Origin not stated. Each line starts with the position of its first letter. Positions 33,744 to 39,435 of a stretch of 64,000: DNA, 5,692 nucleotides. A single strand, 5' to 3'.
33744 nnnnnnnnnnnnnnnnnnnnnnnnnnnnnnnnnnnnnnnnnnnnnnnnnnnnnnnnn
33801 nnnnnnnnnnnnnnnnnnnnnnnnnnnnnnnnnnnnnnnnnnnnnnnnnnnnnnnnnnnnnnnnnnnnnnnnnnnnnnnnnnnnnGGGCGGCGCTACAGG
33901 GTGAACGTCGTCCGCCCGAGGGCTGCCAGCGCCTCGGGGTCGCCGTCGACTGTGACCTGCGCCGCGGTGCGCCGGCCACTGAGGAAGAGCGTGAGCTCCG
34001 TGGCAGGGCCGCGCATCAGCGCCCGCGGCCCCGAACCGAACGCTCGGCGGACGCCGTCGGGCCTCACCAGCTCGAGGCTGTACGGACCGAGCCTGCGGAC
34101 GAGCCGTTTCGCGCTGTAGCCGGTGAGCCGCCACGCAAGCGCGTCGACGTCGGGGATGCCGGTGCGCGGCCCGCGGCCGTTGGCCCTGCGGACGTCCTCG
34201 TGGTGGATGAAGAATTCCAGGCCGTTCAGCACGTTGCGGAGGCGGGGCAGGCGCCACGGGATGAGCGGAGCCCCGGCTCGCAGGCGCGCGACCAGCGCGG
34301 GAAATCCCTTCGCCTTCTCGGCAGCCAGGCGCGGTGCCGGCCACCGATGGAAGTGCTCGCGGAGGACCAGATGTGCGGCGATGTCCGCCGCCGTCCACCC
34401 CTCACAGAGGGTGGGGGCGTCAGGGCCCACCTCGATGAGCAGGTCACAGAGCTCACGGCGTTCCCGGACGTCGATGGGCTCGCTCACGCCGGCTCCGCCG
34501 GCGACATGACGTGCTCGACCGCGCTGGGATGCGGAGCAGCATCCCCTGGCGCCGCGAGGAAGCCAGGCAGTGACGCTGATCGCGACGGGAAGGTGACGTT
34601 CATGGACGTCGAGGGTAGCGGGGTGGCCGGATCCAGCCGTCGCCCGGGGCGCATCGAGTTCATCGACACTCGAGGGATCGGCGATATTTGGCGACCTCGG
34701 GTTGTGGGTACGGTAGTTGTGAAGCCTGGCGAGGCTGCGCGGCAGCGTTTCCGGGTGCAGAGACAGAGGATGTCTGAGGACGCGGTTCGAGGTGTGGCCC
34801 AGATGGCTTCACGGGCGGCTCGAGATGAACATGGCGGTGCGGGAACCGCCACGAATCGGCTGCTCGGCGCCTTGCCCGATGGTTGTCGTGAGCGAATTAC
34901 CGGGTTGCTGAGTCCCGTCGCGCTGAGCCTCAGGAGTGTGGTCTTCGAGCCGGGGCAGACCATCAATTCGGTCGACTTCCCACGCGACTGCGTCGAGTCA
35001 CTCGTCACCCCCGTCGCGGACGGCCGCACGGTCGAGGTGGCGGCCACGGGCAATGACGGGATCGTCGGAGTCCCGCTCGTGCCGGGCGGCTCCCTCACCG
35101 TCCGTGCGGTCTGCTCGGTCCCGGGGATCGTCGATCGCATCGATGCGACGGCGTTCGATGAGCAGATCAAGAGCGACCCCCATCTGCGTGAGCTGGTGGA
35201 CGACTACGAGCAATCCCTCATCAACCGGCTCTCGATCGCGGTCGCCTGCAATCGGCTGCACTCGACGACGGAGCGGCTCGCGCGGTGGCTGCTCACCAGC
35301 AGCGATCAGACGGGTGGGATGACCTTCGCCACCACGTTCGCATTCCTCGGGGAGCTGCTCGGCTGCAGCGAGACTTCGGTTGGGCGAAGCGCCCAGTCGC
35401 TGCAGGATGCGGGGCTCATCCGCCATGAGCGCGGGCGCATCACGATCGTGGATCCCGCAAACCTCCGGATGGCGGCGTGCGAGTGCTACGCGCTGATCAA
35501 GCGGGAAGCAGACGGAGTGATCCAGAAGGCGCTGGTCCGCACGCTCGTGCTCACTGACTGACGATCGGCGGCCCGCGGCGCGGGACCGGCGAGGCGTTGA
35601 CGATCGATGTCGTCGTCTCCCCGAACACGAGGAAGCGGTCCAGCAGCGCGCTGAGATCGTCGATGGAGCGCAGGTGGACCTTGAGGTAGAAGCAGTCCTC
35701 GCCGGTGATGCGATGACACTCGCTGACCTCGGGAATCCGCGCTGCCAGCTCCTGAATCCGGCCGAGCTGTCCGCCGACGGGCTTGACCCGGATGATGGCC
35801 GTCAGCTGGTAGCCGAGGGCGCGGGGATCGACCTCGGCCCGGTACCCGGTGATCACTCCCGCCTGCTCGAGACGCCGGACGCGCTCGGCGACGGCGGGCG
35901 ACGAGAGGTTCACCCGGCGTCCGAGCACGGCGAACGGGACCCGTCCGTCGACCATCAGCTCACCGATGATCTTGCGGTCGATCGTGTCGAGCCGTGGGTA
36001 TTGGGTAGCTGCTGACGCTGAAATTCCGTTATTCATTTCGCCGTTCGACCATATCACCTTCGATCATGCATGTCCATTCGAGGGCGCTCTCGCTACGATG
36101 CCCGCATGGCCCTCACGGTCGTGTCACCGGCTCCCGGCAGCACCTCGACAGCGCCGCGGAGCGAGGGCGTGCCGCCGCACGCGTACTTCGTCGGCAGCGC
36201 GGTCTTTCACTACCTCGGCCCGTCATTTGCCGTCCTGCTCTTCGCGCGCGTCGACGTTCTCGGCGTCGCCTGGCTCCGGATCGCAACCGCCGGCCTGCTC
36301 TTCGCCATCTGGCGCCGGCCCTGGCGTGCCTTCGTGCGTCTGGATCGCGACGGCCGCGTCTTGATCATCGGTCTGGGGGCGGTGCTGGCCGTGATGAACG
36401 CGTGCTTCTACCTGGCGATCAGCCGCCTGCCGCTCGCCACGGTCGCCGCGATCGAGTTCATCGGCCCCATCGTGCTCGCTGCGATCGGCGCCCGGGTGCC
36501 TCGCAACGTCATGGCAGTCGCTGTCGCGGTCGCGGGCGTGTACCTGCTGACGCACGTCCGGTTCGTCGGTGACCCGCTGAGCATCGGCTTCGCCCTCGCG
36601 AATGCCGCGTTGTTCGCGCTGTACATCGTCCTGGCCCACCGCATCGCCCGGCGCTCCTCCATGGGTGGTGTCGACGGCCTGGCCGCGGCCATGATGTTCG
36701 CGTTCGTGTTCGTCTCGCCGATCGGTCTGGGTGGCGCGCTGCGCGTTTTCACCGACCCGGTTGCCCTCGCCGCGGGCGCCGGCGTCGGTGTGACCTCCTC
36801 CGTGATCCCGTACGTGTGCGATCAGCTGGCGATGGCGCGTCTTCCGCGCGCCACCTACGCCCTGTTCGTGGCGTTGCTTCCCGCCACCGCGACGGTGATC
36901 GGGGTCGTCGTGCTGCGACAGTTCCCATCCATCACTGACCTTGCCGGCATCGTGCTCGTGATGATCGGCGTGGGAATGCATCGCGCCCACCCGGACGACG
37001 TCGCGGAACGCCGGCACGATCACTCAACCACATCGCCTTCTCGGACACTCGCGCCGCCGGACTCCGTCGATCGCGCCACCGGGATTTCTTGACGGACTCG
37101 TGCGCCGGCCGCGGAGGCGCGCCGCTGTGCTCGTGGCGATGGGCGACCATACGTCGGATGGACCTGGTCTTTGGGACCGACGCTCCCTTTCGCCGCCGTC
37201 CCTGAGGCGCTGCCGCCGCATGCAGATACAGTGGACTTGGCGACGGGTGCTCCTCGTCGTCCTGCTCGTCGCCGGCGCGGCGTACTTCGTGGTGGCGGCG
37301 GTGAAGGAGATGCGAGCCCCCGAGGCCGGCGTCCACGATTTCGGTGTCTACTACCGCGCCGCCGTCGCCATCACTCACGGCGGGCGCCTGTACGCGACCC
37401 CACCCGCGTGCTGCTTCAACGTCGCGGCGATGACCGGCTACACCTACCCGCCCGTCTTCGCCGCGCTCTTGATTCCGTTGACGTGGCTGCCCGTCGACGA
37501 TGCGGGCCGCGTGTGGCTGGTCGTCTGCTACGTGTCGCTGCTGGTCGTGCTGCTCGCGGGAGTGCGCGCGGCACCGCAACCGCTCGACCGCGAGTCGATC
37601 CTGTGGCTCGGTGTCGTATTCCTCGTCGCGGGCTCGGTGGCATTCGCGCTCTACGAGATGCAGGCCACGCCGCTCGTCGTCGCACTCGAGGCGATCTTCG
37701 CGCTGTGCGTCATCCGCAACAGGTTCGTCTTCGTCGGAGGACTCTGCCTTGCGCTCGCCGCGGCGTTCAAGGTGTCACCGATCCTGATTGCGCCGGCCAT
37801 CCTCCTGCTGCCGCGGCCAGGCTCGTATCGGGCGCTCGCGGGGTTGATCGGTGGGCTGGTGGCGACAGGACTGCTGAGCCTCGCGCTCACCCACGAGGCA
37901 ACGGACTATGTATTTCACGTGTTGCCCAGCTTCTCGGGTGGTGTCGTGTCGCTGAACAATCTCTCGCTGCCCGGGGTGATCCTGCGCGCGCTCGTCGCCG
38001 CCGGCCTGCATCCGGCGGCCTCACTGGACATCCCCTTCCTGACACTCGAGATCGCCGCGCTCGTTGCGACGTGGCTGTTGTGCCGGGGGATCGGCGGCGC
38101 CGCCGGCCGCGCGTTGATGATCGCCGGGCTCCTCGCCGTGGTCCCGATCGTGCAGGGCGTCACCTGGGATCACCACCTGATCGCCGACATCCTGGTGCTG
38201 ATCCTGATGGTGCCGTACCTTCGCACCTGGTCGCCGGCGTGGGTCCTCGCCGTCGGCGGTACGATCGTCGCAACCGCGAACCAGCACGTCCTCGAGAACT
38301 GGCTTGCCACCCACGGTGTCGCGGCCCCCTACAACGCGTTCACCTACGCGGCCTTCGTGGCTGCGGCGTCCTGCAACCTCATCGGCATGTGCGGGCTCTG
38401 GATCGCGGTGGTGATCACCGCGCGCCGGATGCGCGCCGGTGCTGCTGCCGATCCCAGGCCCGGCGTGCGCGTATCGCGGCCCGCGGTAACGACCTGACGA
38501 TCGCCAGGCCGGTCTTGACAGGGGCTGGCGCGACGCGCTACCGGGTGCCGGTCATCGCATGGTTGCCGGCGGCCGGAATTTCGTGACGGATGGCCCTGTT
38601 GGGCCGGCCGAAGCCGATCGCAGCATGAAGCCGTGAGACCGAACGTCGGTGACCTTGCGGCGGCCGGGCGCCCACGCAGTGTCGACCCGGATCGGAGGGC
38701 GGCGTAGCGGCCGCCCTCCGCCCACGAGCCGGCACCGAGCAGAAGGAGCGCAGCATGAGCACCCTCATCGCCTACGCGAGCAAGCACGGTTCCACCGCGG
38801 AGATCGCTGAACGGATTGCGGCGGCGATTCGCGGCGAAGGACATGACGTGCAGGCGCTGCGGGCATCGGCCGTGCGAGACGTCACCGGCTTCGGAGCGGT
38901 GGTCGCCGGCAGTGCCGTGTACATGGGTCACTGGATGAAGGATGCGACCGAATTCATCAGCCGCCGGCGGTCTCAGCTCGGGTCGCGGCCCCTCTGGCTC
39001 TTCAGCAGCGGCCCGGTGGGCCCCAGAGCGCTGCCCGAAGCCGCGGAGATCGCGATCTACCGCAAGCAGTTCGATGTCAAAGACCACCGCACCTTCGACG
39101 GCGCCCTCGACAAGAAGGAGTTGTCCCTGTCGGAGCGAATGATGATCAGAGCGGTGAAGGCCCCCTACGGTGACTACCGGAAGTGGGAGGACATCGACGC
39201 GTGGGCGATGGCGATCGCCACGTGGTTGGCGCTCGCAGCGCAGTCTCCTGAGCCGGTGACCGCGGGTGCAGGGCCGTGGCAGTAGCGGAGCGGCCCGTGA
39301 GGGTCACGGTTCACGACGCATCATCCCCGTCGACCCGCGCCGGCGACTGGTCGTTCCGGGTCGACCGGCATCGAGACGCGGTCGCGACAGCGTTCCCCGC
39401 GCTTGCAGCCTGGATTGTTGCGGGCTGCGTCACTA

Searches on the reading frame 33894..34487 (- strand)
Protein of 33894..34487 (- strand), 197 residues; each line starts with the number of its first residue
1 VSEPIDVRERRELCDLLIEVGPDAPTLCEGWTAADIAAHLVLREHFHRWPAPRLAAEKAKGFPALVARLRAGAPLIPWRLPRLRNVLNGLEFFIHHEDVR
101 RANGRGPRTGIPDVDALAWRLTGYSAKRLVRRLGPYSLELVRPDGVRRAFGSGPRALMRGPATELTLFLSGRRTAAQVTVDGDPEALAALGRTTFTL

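Call 4: search_protein_families(library=pfam, proteins=[window:33894-34487:-], max_evalue=0.01)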
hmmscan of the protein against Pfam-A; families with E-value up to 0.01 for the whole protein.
window:33894-34487:- (197 aa): 2 families
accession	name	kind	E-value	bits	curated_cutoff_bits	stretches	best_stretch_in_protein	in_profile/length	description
PF07398.16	MDMPI_C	-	0.00012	23.1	29.5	1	128-188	26-89/90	MDMPI C-terminal domain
PF11716.13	MDMPI_N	-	0.00021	22.4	24.2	1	11-64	9-62/140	Mycothiol maleylpyruvate isomerase N-terminal domain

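Call 7: search_protein_families(library=ncbifam, proteins=[window:33894-34487:-], max_evalue=0.01)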
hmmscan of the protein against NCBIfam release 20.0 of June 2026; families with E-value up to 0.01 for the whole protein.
window:33894-34487:- (197 aa): 2 families
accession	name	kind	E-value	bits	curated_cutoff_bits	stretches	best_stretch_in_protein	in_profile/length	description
TIGR03085.1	TIGR03085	hypoth_equivalog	1.1e-39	136.1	138.85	1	8-190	3-200/201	TIGR03085 family metal-binding protein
TIGR03083.1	TIGR03083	domain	1.7e-20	74.2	50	1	8-172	4-202/202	maleylpyruvate isomerase family mycothiol-dependent enzyme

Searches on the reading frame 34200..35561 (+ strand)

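Call 4: search_protein_families(library=pfam, proteins=[window:34200-35561:+], max_evalue=0.01)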
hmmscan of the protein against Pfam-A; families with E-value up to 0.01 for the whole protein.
window:34200-35561:+ (453 aa): 2 families
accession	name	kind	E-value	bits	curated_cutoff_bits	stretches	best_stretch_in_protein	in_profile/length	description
PF13545.12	HTH_Crp_2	-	3.1e-12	46.7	27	1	358-423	1-68/70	Crp-like helix-turn-helix domain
PF13730.12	HTH_36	-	0.00038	20.7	25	1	363-407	13-55/55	Helix-turn-helix domain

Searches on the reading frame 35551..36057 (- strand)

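Call 4: search_protein_families(library=pfam, proteins=[window:35551-36057:-], max_evalue=0.01)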
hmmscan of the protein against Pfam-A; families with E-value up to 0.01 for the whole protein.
window:35551-36057:- (168 aa): 8 families
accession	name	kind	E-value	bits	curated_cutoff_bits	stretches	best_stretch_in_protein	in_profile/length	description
PF13404.12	HTH_AsnC-type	-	3.1e-16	59.3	27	1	23-64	1-42/42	AsnC-type helix-turn-helix domain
PF13412.12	HTH_24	-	2.8e-14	52.9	21.9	1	23-70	1-48/48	Winged helix-turn-helix DNA-binding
PF01037.27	AsnC_trans_reg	-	3.3e-13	49.8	25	1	89-153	1-70/73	Lrp/AsnC ligand binding domain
PF22451.2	NirdL-like_HTH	-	0.00014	21.8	27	1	41-69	18-46/47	Siroheme decarboxylase NirDL-like HTH domain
PF01047.28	MarR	-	0.00031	21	24.6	1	42-79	20-57/59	MarR family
PF01638.23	HxlR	-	0.0035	17.6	20.8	0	35-87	14-67/91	HxlR-like helix-turn-helix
PF12802.13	MarR_2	-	0.0071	16.9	27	0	32-78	12-59/61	MarR family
PF16793.10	RepB_primase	-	0.0088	16.4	24.3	0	103-157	37-94/186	RepB DNA-primase N-terminal domain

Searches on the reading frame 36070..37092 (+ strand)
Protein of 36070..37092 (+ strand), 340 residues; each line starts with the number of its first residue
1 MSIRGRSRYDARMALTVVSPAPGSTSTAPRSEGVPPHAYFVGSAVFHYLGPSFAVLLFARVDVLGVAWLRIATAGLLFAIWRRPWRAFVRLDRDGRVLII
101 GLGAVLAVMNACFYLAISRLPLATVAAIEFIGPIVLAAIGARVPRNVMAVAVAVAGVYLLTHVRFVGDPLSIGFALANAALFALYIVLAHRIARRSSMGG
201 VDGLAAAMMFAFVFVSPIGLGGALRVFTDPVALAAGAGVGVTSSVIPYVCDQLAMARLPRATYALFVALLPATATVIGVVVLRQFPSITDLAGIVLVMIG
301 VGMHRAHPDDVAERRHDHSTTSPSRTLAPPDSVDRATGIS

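Call 4: search_protein_families(library=pfam, proteins=[window:36070-37092:+], max_evalue=0.01)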
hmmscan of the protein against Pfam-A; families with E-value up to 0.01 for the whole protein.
window:36070-37092:+ (340 aa): 1 family
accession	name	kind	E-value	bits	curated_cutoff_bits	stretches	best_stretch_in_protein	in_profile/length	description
PF00892.27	EamA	-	3.3e-14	53.8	28.2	2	172-301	4-130/135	EamA-like transporter family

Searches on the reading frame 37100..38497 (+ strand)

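Call 58: search_protein_families(library=pfam, proteins=[window:37100-38497:+], max_evalue=0.0001)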
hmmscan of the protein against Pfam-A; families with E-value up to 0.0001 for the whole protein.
window:37100-38497:+ (465 aa): 1 family
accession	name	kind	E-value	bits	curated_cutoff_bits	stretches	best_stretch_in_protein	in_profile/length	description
PF09594.16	GT87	-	5.5e-18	66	25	1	114-347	1-233/237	Glycosyltransferase family 87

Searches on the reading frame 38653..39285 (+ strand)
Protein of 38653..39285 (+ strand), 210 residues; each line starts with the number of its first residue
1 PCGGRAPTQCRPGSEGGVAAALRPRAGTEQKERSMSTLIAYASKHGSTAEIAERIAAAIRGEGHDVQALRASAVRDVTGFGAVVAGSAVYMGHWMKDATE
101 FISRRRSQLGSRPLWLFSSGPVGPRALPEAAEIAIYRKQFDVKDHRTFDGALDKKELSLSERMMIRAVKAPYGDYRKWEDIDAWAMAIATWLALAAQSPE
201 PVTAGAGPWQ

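Call 58: search_protein_families(library=pfam, proteins=[window:38653-39285:+], max_evalue=0.0001)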
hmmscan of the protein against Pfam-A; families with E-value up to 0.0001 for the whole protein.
window:38653-39285:+ (210 aa): 1 family
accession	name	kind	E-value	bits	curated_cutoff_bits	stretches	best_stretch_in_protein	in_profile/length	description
PF12724.12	Flavodoxin_5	-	1.1e-25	91.1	27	1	38-171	1-137/145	Flavodoxin domain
